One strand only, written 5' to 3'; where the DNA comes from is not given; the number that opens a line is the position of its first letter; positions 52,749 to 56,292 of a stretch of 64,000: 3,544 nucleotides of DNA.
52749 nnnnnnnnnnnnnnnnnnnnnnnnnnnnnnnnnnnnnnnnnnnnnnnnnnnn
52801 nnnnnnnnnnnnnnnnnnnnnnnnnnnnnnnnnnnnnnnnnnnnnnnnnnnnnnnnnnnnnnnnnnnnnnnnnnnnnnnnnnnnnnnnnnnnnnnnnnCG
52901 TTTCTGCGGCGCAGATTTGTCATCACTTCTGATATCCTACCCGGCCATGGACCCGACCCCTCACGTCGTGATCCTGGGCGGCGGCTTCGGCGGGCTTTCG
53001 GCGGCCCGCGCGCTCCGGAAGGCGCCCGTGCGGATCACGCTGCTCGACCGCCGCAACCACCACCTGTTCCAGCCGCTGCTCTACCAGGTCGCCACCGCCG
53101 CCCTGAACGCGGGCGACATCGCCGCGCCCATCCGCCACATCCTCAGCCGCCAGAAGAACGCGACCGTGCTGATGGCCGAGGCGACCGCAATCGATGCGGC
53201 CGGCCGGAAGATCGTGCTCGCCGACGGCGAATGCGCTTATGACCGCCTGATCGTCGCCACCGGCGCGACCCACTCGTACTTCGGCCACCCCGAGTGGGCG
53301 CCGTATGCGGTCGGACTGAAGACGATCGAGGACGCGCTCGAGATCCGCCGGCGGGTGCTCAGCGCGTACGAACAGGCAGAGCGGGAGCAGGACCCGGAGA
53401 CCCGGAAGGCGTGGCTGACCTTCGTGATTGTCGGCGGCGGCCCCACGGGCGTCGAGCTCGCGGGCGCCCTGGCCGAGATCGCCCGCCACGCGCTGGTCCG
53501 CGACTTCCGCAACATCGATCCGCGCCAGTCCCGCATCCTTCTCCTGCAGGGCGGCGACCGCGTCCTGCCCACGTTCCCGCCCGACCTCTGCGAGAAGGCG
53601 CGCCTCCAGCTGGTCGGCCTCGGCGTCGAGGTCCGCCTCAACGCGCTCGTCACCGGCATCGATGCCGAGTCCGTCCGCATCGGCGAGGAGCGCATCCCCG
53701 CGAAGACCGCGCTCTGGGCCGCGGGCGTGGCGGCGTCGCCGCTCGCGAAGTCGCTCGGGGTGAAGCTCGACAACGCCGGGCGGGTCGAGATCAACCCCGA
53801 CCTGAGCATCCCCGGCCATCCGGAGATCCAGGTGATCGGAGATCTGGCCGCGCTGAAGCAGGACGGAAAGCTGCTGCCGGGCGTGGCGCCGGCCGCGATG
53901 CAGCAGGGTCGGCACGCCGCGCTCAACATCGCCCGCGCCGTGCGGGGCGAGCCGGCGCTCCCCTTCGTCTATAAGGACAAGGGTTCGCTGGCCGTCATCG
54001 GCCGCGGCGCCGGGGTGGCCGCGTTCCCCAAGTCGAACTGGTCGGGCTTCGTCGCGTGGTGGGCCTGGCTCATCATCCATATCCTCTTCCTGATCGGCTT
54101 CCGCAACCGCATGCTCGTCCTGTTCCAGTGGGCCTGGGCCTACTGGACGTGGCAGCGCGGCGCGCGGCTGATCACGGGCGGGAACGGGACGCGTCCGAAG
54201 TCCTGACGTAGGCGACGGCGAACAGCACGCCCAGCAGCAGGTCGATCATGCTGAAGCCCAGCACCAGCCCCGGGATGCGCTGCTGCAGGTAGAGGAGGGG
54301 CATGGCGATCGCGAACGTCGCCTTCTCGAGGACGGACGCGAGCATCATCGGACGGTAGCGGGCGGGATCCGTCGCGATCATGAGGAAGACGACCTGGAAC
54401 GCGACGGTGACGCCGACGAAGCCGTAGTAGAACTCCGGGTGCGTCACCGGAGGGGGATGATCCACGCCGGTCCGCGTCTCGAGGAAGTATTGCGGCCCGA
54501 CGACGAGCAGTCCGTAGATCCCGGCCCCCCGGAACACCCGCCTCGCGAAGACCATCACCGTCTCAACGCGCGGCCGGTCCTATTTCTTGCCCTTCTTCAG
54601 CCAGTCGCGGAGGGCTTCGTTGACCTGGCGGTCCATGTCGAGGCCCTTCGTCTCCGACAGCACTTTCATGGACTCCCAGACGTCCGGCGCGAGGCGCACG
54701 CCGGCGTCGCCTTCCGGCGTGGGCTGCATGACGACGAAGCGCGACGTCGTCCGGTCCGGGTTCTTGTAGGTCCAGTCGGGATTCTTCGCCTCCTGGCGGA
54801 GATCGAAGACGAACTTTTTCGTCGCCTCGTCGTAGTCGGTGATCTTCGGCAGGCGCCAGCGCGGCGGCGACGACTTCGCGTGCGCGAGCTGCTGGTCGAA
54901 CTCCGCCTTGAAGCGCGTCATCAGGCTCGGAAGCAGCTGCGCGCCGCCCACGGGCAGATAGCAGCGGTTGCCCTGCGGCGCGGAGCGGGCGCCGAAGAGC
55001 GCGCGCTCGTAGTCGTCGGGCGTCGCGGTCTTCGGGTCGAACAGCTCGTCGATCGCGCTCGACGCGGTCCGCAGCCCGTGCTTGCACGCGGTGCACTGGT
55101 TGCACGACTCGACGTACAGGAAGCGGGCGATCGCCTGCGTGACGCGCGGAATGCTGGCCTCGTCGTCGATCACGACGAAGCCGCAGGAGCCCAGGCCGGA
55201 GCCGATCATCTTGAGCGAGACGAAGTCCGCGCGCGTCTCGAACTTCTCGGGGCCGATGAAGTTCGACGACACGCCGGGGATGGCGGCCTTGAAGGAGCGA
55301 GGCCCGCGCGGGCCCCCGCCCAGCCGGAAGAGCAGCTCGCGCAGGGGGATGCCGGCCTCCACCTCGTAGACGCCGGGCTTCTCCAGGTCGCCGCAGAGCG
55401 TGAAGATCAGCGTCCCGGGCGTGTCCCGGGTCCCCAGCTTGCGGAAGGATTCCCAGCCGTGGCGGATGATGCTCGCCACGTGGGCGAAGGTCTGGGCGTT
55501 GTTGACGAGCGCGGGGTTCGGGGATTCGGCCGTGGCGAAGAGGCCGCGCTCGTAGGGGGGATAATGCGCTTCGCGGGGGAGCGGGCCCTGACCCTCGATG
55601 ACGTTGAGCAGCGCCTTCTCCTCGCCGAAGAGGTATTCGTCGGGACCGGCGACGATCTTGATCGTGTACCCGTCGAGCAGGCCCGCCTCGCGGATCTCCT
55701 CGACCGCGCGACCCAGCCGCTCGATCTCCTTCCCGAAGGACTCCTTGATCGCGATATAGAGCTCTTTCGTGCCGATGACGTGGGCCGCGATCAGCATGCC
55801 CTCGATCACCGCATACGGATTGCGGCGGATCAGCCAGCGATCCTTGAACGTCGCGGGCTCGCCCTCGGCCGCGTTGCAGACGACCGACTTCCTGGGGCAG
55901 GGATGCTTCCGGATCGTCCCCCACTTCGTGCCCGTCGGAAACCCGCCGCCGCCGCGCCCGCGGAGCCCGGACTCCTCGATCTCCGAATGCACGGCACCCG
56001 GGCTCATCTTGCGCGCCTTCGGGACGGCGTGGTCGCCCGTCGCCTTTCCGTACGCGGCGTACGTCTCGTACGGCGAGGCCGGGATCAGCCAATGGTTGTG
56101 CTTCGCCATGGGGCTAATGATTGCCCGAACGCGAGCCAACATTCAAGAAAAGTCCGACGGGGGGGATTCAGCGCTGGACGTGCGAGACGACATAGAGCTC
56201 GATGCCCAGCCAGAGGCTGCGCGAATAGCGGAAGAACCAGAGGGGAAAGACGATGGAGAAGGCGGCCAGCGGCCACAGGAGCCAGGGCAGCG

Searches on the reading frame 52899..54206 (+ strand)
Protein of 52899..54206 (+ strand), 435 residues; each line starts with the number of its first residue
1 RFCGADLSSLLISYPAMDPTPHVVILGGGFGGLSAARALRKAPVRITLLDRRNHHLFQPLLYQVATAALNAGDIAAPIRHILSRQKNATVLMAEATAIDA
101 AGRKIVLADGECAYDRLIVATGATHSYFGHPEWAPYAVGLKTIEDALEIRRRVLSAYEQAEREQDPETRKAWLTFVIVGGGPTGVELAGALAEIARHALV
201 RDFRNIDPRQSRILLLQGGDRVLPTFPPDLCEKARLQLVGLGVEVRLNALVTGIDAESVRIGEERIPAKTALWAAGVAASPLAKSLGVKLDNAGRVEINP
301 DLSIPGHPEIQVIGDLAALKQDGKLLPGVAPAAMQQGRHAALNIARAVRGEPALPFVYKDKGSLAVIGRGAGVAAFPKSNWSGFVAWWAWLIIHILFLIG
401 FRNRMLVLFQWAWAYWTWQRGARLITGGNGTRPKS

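Call 42: search_protein_families(library=pfam, proteins=[window:52899-54206:+], max_evalue=0.0001)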
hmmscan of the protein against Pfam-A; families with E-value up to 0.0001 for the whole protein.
window:52899-54206:+ (435 aa): 6 families
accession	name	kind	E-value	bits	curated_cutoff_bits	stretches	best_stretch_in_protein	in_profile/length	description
PF07992.20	Pyr_redox_2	-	3e-48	165.2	26.1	1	22-337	2-291/291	Pyridine nucleotide-disulphide oxidoreductase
PF00070.33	Pyr_redox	-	2.3e-13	50.9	22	1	175-258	2-70/82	Pyridine nucleotide-disulphide oxidoreductase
PF13450.12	NAD_binding_8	-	8.1e-08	32.9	21.9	1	25-54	1-30/68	NAD(P)-binding Rossmann-like domain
PF22366.1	NDH2_C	-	3.5e-07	30.7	27.7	1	361-412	2-54/62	NDH2 C-terminal domain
PF01266.30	DAO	-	1.9e-06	28.1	27.9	0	22-52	1-31/353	FAD dependent oxidoreductase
PF01494.25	FAD_binding_3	-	4.5e-06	26.6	22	0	22-55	3-36/349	FAD binding domain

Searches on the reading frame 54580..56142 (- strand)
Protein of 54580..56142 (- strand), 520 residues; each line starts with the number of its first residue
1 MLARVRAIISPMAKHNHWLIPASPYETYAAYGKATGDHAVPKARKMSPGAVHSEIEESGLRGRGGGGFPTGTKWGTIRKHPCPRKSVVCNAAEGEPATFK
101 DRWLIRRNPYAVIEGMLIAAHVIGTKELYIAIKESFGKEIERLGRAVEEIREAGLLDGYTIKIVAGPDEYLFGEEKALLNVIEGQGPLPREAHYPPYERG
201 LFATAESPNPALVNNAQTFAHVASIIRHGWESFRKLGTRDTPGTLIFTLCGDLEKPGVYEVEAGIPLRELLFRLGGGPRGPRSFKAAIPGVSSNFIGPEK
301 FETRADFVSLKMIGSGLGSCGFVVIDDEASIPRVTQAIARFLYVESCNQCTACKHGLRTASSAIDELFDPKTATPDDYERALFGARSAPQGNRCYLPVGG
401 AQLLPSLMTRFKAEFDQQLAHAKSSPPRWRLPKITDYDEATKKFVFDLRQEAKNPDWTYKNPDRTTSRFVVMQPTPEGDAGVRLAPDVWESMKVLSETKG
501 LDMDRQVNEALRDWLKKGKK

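Call 42: search_protein_families(library=pfam, proteins=[window:54580-56142:-], max_evalue=0.0001)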
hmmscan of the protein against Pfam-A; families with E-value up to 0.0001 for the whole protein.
window:54580-56142:- (520 aa): 3 families
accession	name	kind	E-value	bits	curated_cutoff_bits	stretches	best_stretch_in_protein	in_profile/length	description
PF01512.22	Complex1_51K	-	8.6e-40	136.5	31.2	1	55-223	1-149/150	Nuo51 FMN-binding domain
PF10589.14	NADH_4Fe-4S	-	2.9e-09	37.1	23.5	1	334-417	2-84/85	NADH-ubiquinone oxidoreductase-F iron-sulfur binding region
PF10531.15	SLBB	-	3.1e-05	24.2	27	1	246-282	1-37/55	SLBB domain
